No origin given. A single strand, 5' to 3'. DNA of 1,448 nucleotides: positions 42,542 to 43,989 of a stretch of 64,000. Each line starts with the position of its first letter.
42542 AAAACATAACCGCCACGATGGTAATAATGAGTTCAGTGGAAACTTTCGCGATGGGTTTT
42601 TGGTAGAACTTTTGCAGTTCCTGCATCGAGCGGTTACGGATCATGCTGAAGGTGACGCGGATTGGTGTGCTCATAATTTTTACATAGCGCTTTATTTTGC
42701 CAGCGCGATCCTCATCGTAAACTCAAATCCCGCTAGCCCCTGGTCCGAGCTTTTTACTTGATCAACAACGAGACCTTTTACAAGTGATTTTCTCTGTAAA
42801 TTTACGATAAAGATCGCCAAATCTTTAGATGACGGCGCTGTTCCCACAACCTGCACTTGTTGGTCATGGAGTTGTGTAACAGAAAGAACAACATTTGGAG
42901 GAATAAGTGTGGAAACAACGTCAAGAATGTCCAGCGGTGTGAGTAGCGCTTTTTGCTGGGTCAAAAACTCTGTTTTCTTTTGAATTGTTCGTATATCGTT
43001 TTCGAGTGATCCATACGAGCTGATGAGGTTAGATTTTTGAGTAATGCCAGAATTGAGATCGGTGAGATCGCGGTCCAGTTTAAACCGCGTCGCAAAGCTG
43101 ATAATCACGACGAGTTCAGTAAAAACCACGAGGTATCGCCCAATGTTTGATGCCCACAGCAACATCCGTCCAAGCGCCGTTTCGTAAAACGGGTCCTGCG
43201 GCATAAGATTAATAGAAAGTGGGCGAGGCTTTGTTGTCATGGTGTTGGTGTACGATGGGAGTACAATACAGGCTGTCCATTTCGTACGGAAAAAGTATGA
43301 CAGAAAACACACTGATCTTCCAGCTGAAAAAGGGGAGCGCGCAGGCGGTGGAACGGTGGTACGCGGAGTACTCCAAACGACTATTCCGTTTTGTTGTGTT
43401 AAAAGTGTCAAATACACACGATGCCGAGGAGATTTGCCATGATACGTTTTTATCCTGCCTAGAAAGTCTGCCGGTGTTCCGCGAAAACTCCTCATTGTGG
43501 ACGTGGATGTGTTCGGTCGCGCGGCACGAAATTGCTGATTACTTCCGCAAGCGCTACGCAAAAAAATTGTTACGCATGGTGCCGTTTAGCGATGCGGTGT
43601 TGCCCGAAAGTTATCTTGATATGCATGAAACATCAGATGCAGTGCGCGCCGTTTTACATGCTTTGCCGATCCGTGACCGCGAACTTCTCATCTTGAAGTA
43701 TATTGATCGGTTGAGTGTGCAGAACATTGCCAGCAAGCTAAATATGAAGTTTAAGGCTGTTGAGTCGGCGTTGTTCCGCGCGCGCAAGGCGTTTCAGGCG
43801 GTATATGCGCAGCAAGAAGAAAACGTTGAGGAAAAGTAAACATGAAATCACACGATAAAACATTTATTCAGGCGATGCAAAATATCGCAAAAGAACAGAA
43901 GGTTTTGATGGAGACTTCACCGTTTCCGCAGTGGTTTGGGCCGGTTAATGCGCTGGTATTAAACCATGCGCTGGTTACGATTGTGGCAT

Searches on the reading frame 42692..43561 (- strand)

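Call 10: search_protein_families(library=pfam, proteins=[window:42692-43561:-], max_evalue=0.1)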
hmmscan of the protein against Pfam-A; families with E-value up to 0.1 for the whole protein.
window:42692-43561:- (289 aa): 1 family
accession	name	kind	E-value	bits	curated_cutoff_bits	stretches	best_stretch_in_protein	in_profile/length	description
PF05137.18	PilN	-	5.7e-09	36.3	22.8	1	212-285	2-76/78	Fimbrial assembly protein (PilN)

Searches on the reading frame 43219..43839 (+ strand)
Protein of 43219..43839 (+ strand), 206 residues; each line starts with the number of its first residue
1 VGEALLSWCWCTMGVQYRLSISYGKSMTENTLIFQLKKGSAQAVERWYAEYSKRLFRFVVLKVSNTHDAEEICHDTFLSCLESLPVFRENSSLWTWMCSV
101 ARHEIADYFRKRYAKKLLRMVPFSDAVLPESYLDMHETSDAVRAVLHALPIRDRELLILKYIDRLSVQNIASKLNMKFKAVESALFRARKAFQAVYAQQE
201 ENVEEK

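Call 15: search_protein_families(library=pfam, proteins=[window:43219-43839:+], max_evalue=1)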
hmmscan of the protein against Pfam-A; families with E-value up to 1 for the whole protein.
window:43219-43839:+ (206 aa): 4 families
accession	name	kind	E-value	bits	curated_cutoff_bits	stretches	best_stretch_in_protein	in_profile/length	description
PF08281.18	Sigma70_r4_2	-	6.3e-13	48.6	25.7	1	140-191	2-53/54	Sigma-70, region 4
PF04542.20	Sigma70_r2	-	1.5e-11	44.4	24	1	48-112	2-68/71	Sigma-70 region 2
PF07638.17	Sigma70_ECF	-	1.8e-05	25.1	21.1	1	31-193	6-180/185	ECF sigma factor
PF04545.22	Sigma70_r4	-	0.0049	16.8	24.1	1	145-190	1-46/50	Sigma-70, region 4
